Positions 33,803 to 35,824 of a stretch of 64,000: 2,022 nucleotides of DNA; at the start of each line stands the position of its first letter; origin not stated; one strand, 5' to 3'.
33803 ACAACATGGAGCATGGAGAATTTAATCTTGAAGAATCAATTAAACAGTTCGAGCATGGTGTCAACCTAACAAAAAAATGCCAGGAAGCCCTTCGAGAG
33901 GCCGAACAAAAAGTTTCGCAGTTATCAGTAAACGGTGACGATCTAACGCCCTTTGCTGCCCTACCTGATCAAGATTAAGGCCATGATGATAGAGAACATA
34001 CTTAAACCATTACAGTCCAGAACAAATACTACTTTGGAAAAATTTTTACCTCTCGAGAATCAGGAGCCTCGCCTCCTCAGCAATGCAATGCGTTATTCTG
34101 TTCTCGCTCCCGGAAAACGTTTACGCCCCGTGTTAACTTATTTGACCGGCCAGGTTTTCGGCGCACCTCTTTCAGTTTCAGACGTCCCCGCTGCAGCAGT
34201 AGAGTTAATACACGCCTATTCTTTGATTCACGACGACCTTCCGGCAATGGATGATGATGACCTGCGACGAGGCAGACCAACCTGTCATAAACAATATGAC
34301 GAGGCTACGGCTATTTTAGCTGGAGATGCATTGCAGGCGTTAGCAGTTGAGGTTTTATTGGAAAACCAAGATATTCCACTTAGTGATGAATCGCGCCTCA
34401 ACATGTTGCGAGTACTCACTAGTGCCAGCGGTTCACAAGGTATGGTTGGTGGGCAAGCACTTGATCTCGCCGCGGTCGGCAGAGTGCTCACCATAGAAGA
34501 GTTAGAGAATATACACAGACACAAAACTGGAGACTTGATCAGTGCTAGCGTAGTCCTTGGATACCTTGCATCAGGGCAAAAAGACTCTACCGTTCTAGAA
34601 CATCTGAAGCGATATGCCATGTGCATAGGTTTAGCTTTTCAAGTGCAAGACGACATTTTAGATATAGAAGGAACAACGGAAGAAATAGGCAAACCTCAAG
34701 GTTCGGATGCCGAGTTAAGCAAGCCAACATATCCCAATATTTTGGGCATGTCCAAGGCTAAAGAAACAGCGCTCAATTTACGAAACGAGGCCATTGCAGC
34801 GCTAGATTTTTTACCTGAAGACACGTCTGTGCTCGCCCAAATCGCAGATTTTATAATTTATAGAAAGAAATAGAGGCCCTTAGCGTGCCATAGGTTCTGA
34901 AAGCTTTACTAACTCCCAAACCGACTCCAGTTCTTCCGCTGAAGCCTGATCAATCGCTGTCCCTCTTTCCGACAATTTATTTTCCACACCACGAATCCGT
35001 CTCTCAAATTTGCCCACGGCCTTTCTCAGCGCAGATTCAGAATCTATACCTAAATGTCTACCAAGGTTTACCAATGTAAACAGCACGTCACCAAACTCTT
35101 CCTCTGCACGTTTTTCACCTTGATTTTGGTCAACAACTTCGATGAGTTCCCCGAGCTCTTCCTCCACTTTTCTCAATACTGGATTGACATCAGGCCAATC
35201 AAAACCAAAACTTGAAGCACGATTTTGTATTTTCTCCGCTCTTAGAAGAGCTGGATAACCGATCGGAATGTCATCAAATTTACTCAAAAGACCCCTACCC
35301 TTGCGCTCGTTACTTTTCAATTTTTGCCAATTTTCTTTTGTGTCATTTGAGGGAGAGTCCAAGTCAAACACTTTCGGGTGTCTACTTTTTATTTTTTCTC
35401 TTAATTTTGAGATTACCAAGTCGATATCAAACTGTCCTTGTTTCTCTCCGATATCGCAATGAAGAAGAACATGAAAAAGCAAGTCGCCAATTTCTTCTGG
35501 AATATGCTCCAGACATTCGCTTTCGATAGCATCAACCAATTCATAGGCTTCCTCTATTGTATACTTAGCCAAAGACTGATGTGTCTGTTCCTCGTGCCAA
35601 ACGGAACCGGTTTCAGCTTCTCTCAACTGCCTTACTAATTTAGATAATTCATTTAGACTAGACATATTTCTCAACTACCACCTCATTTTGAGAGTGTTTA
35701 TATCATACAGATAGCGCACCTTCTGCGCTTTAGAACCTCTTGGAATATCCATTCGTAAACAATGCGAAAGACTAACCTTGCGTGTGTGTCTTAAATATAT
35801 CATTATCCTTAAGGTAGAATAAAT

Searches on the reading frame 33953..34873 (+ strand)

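Call 13: search_protein_families(library=pfam, proteins=[window:33953-34873:+])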
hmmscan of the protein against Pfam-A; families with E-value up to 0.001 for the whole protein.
window:33953-34873:+ (306 aa): 1 family
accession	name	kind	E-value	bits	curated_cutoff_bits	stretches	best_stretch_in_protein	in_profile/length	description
PF00348.22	polyprenyl_synt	-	9.2e-59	199.1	27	1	40-274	2-227/251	Polyprenyl synthetase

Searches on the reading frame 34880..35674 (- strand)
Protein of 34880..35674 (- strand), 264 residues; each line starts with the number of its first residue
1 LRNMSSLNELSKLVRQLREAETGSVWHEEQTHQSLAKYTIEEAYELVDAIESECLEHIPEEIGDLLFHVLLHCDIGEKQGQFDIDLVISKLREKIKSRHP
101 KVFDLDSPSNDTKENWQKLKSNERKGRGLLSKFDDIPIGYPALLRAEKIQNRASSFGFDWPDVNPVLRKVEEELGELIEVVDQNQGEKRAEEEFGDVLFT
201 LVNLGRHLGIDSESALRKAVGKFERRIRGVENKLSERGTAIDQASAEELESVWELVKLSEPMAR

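Call 13: search_protein_families(library=pfam, proteins=[window:34880-35674:-])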
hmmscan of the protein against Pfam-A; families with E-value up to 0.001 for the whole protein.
window:34880-35674:- (264 aa): 2 families
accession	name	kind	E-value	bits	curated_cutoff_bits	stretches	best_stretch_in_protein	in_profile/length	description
PF03819.22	MazG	-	5.9e-36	123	22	2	30-103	1-74/74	MazG nucleotide pyrophosphohydrolase domain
PF01503.22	PRA-PH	-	4.6e-11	43.4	21.3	1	8-72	2-67/86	Phosphoribosyl-ATP pyrophosphohydrolase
